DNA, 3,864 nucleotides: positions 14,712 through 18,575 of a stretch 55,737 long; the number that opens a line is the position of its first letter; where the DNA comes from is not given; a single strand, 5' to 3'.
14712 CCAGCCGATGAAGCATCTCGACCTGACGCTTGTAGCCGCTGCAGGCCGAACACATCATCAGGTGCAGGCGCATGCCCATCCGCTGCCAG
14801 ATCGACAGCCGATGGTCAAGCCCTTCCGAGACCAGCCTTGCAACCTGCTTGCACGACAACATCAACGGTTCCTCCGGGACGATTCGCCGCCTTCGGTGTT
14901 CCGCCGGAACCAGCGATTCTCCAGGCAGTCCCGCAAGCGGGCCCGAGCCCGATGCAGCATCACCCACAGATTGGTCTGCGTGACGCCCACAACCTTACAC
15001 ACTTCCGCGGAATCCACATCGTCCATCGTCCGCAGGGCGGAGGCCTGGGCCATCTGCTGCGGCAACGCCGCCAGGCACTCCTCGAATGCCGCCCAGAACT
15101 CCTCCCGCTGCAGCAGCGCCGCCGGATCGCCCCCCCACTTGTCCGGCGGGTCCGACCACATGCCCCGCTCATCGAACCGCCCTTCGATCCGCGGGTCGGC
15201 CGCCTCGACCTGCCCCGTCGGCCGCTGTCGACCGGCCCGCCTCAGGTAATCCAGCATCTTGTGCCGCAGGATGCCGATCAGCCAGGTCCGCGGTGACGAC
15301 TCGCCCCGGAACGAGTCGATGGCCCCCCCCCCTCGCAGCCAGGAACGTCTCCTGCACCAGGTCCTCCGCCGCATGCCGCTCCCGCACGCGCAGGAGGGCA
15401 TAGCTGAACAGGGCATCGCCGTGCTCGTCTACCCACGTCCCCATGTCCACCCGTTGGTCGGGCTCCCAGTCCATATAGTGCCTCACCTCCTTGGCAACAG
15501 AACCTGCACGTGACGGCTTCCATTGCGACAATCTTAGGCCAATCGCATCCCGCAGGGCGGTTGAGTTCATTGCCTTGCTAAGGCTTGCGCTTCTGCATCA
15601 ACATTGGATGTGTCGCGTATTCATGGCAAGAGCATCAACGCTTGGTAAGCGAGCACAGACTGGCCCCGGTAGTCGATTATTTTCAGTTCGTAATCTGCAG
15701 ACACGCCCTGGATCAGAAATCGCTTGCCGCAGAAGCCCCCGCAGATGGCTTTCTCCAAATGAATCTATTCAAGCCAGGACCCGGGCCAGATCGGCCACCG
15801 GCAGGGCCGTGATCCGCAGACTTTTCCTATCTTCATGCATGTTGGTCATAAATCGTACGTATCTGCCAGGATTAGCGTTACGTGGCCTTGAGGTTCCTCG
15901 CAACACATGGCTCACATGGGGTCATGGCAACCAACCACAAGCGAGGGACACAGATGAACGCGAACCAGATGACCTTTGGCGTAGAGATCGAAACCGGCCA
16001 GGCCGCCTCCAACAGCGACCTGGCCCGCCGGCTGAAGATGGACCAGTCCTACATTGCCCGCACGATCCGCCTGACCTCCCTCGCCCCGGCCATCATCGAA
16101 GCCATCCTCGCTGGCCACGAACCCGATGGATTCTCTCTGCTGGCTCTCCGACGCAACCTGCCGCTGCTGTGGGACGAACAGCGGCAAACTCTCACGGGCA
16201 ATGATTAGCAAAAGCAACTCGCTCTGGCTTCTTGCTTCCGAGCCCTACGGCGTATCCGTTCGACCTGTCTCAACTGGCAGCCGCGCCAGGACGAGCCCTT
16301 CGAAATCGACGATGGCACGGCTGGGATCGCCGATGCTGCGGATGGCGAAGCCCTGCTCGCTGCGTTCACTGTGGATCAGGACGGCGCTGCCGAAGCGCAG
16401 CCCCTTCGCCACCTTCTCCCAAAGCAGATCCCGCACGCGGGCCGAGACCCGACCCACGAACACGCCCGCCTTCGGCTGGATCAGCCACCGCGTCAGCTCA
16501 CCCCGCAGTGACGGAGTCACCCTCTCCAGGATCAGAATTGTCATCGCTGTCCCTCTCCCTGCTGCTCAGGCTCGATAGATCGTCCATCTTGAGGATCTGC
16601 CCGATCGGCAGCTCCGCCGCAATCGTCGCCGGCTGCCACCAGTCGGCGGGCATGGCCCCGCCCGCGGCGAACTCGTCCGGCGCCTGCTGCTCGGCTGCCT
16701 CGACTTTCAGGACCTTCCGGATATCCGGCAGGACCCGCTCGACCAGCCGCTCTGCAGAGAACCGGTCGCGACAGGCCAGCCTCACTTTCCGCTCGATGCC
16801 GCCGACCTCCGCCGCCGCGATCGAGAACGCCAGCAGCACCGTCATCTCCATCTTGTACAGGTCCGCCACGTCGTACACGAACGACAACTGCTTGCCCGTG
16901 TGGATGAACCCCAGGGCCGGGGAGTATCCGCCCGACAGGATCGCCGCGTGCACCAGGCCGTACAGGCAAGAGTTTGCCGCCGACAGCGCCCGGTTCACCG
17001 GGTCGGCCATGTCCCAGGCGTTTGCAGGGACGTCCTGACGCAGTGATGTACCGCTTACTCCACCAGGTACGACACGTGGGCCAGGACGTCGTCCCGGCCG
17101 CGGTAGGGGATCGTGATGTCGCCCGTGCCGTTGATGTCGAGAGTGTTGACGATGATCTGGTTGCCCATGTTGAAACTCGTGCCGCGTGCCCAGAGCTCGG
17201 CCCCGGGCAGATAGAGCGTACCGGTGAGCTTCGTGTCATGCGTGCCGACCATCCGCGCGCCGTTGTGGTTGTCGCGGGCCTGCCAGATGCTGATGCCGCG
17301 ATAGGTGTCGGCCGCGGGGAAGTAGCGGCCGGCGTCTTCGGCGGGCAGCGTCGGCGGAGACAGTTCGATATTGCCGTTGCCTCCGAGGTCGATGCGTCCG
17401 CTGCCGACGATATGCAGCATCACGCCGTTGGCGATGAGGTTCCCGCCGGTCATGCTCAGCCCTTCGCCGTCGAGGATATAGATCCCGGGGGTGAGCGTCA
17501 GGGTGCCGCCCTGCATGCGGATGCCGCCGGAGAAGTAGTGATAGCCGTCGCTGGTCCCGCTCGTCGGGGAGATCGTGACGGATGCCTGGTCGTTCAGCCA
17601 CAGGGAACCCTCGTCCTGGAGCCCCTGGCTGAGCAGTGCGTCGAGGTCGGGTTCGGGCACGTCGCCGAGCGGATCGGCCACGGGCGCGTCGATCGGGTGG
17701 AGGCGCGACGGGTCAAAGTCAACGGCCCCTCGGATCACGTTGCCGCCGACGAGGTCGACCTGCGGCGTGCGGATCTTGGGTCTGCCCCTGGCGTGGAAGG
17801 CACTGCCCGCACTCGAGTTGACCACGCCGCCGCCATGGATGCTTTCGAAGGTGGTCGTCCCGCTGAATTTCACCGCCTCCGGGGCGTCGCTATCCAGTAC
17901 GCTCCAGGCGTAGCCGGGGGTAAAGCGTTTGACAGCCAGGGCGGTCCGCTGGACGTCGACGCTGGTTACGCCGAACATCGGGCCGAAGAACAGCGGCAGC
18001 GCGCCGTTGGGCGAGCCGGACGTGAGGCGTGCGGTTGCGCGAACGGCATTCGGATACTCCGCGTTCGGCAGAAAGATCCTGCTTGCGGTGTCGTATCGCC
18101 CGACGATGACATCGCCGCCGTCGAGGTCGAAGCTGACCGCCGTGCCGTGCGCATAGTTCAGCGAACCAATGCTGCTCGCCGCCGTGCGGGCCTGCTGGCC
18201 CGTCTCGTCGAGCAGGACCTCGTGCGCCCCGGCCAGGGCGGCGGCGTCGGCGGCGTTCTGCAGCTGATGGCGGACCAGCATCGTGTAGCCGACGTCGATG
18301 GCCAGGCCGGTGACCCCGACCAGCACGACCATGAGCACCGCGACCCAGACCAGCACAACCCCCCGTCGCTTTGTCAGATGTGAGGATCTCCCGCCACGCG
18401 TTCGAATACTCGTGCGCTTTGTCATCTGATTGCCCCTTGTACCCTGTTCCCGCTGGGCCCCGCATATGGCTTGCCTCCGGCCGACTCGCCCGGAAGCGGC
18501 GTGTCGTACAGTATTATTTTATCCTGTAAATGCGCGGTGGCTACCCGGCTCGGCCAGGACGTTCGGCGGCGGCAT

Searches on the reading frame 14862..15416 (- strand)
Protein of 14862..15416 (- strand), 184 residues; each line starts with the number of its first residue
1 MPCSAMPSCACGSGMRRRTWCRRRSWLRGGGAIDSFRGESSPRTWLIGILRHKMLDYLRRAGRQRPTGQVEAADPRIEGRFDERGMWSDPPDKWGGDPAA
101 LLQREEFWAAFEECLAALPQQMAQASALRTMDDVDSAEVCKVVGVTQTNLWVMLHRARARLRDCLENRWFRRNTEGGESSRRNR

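Call 85: search_protein_families(library=pfam, proteins=[window:14862-15416:-], max_evalue=0.0001)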
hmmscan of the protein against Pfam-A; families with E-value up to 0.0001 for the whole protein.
window:14862-15416:- (184 aa): 2 families
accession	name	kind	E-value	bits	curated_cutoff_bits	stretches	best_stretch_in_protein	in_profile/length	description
PF08281.18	Sigma70_r4_2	-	4.1e-07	30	25.7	1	110-161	3-54/54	Sigma-70, region 4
PF04542.20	Sigma70_r2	-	1.4e-06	28.4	24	1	31-63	36-70/71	Sigma-70 region 2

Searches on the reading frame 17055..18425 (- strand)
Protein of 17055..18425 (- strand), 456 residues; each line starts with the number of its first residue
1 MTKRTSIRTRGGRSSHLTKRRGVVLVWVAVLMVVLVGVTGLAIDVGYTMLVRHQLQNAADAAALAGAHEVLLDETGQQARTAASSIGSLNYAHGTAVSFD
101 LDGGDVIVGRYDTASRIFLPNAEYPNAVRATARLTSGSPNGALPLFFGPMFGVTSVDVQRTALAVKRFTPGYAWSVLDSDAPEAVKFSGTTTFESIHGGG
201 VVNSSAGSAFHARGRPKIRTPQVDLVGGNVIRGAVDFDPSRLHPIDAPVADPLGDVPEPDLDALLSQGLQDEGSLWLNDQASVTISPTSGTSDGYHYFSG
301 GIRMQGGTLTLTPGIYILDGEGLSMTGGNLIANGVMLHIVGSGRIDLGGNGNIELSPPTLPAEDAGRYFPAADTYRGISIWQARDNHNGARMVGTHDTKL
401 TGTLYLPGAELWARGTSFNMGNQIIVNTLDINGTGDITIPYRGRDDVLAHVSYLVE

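Call 85: search_protein_families(library=pfam, proteins=[window:17055-18425:-], max_evalue=0.0001)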
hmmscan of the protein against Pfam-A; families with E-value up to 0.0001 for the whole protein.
window:17055-18425:- (456 aa): 2 families
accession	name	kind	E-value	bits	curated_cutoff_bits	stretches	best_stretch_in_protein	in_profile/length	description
PF13400.11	Tad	-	1.2e-13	51.6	22.3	1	22-67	1-45/47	Putative Flp pilus-assembly TadE/G-like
PF09977.15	Tad_C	-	2.1e-08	35.5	22.1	1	65-164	1-93/93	Putative Tad-like Flp pilus-assembly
